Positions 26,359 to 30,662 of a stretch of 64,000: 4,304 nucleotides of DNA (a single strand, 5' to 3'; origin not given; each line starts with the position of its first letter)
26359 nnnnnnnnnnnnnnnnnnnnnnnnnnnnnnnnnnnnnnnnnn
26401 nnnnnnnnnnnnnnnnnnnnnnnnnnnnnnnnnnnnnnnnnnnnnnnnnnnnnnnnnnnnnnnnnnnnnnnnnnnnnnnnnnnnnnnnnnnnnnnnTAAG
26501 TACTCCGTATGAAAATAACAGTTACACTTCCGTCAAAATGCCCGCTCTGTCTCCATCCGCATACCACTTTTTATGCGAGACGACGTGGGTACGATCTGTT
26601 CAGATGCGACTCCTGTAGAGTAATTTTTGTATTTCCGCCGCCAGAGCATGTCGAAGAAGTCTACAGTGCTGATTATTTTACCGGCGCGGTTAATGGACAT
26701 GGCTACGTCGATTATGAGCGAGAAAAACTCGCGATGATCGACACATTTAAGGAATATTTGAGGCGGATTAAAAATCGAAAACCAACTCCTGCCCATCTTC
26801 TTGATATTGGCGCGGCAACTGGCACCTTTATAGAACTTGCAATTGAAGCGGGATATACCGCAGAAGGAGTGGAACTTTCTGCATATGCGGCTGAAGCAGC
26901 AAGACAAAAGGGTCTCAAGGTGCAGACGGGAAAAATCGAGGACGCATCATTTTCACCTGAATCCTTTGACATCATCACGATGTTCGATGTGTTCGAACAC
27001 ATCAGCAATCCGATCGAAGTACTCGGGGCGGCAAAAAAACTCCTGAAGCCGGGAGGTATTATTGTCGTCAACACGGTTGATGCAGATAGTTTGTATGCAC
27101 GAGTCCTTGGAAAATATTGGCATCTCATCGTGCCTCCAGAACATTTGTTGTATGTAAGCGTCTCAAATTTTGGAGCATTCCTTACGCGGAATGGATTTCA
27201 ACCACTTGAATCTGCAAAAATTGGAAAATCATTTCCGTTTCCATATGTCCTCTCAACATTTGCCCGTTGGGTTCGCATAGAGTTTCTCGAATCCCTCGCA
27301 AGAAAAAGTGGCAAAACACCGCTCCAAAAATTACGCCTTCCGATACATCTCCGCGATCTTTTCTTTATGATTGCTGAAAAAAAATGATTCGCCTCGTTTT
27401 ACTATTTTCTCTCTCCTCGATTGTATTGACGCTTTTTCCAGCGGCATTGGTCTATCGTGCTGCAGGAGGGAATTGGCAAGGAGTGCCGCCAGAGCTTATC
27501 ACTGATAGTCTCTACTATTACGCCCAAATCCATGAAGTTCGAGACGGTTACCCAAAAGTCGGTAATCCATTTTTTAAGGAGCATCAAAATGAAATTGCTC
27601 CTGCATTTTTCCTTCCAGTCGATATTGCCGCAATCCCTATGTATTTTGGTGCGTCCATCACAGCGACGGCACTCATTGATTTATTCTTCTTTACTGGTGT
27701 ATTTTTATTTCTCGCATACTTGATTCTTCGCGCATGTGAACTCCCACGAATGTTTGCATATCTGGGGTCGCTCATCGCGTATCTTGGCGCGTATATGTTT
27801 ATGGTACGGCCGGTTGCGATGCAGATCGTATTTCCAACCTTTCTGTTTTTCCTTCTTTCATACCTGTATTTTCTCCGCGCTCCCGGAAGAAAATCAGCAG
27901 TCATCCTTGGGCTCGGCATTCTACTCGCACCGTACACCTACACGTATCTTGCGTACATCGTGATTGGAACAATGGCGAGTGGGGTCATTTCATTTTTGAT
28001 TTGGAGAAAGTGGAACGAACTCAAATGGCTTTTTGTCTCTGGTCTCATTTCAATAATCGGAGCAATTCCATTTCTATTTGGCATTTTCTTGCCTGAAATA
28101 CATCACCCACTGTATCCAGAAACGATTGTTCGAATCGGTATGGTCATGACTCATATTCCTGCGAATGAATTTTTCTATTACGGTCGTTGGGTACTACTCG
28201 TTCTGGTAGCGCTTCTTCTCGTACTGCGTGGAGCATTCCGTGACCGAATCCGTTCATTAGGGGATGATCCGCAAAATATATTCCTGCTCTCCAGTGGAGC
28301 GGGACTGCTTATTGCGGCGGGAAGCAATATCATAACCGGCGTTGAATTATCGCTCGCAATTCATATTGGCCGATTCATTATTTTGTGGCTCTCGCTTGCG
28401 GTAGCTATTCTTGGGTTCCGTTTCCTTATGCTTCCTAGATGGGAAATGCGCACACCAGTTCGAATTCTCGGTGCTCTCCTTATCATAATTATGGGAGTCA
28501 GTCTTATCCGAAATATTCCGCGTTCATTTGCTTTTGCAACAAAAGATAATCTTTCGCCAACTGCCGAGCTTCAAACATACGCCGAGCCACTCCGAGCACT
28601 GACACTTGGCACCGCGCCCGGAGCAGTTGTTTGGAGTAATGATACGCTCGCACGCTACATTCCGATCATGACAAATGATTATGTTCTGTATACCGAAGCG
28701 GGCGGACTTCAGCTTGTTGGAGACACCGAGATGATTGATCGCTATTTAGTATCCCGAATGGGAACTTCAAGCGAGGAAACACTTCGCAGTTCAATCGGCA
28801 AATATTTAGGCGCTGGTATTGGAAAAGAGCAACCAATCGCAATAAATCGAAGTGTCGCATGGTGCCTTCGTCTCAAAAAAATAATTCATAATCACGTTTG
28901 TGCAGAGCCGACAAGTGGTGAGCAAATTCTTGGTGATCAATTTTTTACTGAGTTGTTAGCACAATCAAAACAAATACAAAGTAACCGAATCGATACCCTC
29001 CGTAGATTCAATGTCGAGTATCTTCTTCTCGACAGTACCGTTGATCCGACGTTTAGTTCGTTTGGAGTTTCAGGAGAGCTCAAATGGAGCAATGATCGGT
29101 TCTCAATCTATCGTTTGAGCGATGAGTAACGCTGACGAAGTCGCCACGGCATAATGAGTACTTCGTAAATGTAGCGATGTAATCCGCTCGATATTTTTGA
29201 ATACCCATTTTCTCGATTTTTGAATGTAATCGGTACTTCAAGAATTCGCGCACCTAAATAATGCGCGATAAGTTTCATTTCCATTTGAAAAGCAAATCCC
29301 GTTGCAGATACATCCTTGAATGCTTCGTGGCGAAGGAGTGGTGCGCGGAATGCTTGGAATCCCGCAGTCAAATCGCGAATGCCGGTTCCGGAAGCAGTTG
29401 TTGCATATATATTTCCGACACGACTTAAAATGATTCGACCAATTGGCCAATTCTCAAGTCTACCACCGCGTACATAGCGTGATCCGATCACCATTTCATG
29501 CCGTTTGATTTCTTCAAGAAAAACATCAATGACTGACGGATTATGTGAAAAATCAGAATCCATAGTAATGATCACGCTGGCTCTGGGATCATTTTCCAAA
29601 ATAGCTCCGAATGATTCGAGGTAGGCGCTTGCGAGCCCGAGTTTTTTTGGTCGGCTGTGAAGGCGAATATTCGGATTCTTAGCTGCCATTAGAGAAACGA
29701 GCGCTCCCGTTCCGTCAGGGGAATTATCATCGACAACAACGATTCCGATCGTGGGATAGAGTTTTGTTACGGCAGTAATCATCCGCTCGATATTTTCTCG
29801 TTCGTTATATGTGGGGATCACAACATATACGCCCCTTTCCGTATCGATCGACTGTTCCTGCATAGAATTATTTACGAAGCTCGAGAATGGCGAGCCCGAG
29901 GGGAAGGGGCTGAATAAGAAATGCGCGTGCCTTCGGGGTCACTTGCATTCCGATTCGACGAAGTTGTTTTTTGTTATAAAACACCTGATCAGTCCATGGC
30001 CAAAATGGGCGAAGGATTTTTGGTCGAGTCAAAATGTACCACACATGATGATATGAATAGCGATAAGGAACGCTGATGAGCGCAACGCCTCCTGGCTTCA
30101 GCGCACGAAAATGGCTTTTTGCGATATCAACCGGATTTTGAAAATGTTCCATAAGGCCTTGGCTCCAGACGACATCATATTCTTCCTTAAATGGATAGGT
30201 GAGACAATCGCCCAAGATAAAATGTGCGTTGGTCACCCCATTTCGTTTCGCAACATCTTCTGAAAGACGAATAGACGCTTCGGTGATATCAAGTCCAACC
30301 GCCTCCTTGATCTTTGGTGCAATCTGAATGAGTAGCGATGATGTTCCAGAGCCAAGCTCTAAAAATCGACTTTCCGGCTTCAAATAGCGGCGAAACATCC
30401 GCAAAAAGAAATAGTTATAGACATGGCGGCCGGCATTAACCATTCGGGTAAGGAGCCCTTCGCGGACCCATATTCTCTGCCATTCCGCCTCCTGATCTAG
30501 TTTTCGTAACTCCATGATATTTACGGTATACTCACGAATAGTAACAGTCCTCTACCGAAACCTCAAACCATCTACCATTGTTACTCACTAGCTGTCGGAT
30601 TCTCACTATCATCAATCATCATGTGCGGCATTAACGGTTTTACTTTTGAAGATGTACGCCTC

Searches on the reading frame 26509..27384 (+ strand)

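Call 64: search_protein_families(library=pfam, proteins=[window:26509-27384:+], max_evalue=0.0001)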
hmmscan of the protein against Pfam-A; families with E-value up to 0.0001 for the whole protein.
window:26509-27384:+ (292 aa): 6 families
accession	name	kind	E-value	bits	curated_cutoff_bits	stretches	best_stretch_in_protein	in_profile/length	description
PF13489.12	Methyltransf_23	-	2.6e-28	99.3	27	1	81-234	10-163/164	Methyltransferase domain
PF08241.18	Methyltransf_11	-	4e-16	59.9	21.2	1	98-187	1-95/95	Methyltransferase domain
PF13847.12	Methyltransf_31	-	2.5e-14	53.7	27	1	96-193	6-116/145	Methyltransferase domain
PF08242.18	Methyltransf_12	-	6.4e-14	52.9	30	1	98-185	1-98/98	Methyltransferase domain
PF13649.12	Methyltransf_25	-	4e-12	47.1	27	1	98-183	2-97/97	Methyltransferase domain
PF07021.18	MetW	-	3.1e-06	27.4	21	1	85-174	5-97/193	Methionine biosynthesis protein MetW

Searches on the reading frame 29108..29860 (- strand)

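Call 64: search_protein_families(library=pfam, proteins=[window:29108-29860:-], max_evalue=0.0001)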
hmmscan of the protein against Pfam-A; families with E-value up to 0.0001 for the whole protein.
window:29108-29860:- (250 aa): 2 families
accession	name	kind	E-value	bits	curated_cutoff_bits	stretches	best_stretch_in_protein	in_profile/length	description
PF00535.33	Glycos_transf_2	-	4.6e-26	92.2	23.3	1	13-176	2-164/168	Glycosyl transferase family 2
PF13641.12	Glyco_tranf_2_3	-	2.8e-06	28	27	1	11-131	3-126/230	Glycosyltransferase like family 2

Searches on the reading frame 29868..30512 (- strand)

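Call 64: search_protein_families(library=pfam, proteins=[window:29868-30512:-], max_evalue=0.0001)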
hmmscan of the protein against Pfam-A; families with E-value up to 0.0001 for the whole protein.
window:29868-30512:- (214 aa): 7 families
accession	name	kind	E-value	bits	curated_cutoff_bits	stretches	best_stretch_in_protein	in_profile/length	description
PF13847.12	Methyltransf_31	-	6.3e-19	68.5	27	1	45-150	2-113/145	Methyltransferase domain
PF08241.18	Methyltransf_11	-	4.3e-15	56.6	21.2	1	51-146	1-95/95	Methyltransferase domain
PF13649.12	Methyltransf_25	-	5.2e-15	56.4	27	1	51-142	2-97/97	Methyltransferase domain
PF13489.12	Methyltransf_23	-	4.8e-13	49.6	27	1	37-165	14-124/164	Methyltransferase domain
PF08242.18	Methyltransf_12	-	5.6e-12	46.7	30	1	51-143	1-97/98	Methyltransferase domain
PF01209.24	Ubie_methyltran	-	2.8e-06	27.3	20.1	1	45-144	46-149/233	ubiE/COQ5 methyltransferase family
PF06325.19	PrmA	-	3e-05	24.1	22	1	28-147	143-259/296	Ribosomal protein L11 methyltransferase (PrmA)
